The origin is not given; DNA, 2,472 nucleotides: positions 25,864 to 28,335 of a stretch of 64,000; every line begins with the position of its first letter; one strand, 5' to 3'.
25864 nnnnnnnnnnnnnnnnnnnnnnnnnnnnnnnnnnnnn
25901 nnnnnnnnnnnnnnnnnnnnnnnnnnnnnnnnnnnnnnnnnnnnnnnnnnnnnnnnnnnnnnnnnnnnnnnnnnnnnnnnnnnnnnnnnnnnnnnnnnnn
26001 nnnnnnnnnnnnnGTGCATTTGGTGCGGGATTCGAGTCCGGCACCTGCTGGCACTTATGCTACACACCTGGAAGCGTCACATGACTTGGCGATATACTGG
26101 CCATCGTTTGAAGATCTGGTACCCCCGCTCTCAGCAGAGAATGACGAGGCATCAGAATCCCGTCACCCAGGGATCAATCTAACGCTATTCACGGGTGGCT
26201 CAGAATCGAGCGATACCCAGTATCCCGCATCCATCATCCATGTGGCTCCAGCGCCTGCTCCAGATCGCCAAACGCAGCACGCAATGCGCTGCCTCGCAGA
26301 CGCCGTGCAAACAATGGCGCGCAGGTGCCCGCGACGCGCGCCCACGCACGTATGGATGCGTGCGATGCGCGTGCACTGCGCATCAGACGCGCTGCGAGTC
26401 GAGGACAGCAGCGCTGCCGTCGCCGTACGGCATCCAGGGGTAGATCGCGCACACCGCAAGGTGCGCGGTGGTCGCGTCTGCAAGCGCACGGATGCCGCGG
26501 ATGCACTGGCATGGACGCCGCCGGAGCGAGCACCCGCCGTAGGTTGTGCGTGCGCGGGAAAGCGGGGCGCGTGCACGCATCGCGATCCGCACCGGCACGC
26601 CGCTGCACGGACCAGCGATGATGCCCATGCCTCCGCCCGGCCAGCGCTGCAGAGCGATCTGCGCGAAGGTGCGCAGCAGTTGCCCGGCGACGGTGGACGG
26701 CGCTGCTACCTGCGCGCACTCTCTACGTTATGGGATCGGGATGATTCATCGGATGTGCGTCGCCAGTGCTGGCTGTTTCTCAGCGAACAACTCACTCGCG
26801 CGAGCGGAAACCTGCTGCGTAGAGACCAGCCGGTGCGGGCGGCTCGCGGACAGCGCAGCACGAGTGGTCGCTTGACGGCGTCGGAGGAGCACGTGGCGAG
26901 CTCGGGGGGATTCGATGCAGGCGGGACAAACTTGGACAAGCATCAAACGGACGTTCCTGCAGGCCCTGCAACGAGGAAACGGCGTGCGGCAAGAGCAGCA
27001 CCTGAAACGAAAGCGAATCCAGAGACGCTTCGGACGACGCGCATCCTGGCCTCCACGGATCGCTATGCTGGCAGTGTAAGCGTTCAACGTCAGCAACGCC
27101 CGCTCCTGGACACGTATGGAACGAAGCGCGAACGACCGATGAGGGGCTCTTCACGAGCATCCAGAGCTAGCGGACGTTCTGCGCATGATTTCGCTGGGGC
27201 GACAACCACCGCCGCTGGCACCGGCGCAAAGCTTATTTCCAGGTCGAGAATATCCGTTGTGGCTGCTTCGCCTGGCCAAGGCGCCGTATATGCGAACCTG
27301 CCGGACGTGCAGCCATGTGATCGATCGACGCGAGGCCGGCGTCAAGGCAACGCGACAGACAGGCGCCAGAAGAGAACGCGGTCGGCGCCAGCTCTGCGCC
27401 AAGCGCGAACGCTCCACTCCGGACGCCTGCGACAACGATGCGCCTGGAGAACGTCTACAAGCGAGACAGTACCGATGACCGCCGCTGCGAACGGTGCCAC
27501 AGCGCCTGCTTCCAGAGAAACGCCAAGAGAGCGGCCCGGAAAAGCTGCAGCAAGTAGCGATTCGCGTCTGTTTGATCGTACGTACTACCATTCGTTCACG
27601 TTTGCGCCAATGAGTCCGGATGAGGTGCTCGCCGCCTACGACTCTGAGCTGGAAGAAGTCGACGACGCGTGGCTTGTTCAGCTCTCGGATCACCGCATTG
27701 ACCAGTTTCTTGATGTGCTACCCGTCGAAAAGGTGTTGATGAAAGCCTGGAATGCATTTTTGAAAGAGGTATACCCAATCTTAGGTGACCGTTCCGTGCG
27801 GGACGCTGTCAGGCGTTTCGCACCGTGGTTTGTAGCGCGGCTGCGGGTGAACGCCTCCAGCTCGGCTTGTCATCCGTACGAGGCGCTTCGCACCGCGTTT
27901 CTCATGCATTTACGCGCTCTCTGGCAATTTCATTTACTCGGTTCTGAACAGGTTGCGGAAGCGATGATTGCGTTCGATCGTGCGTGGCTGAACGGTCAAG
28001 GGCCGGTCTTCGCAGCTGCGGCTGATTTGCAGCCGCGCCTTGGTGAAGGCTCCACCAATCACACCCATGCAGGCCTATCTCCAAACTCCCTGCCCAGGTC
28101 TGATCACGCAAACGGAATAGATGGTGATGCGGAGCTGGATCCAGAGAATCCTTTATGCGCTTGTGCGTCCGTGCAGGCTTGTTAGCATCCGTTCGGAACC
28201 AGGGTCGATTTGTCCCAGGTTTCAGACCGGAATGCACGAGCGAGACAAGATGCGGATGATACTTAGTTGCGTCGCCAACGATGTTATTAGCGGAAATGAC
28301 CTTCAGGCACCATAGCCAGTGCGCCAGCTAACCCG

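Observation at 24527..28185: Split Su(z)12/EMF2-like PRC2 gene: C2H2 zinc finger in one ORF, VEFS-box in the next, with a frame change between them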

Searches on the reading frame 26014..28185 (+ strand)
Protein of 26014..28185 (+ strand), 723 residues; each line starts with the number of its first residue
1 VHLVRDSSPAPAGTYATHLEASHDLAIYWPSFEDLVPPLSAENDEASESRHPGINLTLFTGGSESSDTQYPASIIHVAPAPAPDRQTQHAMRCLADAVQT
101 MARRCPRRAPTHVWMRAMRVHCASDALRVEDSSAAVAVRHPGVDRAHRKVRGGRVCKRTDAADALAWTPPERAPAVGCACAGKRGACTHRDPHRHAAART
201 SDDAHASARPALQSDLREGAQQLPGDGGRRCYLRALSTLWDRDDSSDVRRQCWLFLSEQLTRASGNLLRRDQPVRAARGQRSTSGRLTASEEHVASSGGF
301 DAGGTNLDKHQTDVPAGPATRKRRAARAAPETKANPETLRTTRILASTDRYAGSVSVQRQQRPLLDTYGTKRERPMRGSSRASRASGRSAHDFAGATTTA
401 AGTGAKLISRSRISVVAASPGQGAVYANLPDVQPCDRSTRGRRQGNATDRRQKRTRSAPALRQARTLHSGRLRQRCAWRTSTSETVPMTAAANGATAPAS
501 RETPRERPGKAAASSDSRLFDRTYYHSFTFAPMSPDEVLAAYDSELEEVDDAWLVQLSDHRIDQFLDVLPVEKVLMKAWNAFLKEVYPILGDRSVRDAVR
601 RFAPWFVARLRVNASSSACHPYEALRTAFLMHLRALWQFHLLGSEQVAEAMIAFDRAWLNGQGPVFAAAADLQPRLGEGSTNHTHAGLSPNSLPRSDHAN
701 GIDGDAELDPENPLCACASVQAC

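Call 3: search_protein_families(library=pfam, proteins=[window:26014-28185:+], max_evalue=1)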
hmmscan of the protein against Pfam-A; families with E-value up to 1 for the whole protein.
window:26014-28185:+ (723 aa): 1 family
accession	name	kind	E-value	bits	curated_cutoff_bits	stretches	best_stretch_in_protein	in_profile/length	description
PF09733.14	VEFS-Box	-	3.4e-21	76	23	1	515-651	11-135/137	VEFS-Box of polycomb protein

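Call 22: search_protein_families(library=pfam, proteins=[P0005], max_evalue=10)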
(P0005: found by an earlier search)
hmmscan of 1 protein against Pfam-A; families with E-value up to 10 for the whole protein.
P0005 (1217 aa): 2 families
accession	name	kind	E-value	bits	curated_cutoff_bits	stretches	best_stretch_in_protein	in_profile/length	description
PF09733.14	VEFS-Box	-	7.5e-21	74.9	23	1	1009-1145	11-135/137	VEFS-Box of polycomb protein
PF23320.1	Zn_SUZ12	-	9e-05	22.6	28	1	489-520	18-49/70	Polycomb protein SUZ12-like, Zn domain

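Call 47: list_cluster_members(proteins=[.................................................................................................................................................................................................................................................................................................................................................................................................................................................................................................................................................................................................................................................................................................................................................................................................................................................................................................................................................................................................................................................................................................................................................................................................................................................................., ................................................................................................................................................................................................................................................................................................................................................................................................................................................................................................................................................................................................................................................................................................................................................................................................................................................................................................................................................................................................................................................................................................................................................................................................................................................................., window:26284-28182:+, window:26314-28182:+, window:26356-28182:+, window:26365-28182:+, window:27610-28182:+, window:28303-28740:-, window:23561-23866:+, window:25538-26041:-])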
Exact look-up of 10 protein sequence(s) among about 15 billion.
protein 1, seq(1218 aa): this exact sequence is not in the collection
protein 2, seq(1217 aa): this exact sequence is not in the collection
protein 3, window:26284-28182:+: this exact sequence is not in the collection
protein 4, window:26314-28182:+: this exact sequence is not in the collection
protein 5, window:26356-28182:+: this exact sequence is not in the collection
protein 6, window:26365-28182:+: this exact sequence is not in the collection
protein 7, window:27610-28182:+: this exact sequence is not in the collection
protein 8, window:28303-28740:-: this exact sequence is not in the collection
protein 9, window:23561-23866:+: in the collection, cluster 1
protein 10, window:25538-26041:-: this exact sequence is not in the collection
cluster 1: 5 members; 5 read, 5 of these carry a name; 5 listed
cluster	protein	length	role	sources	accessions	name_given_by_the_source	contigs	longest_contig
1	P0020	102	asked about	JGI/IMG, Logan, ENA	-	hypothetical protein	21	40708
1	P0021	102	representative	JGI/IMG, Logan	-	hypothetical protein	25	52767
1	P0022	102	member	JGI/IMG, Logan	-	hypothetical protein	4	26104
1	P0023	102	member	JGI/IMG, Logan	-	hypothetical protein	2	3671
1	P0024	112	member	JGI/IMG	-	hypothetical protein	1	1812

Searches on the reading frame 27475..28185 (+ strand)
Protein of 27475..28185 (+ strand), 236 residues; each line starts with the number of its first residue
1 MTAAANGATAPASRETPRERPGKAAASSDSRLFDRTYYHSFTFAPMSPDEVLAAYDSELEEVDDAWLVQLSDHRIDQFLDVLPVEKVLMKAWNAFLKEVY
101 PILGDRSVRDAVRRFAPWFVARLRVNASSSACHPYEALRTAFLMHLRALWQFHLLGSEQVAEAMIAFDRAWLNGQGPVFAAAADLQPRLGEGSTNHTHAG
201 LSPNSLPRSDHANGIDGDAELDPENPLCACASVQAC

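Call 19: find_encoding_contigs(protein=window:27478-28185:+, flank=10000, max_places=10)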
Protein window:27478-28185:+ (235 aa): no gene with exactly this product is on record in the collection.

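Call 21: find_encoding_contigs(protein=window:27475-28185:+, flank=10000, max_places=10)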
Protein window:27475-28185:+ (236 aa): 5 contigs read that carry it; 4 places shown.
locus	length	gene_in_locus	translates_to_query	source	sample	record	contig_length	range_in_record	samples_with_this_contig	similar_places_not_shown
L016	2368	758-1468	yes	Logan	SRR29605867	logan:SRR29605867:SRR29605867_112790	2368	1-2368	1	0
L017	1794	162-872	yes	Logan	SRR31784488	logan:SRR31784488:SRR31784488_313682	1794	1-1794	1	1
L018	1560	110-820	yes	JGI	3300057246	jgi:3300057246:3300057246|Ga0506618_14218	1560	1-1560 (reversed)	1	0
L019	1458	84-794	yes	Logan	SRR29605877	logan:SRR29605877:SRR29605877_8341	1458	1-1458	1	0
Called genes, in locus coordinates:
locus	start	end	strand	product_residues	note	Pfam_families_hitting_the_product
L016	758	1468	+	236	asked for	PF09733:VEFS-Box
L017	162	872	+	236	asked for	PF09733:VEFS-Box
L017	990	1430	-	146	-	-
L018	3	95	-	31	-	?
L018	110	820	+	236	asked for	PF09733:VEFS-Box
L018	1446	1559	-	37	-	?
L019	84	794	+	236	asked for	PF09733:VEFS-Box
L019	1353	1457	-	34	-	?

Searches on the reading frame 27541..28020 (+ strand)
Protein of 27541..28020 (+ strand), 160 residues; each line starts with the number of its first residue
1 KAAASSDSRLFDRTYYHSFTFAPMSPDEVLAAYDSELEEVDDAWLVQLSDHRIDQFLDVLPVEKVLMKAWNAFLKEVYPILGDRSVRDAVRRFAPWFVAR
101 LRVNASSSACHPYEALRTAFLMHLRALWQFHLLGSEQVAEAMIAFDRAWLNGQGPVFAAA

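Call 64: find_homologous_proteins(query=window:27541-28020:+, max_evalue=0.001)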
Query window:27541-28020:+ (160 aa): 1 proteins with E <= 0.001 among 60 candidates.
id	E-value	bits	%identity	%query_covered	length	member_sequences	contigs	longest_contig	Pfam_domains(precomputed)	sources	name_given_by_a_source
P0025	8.4e-60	220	66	93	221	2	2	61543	PF09733.15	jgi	jgi:hypothetical protein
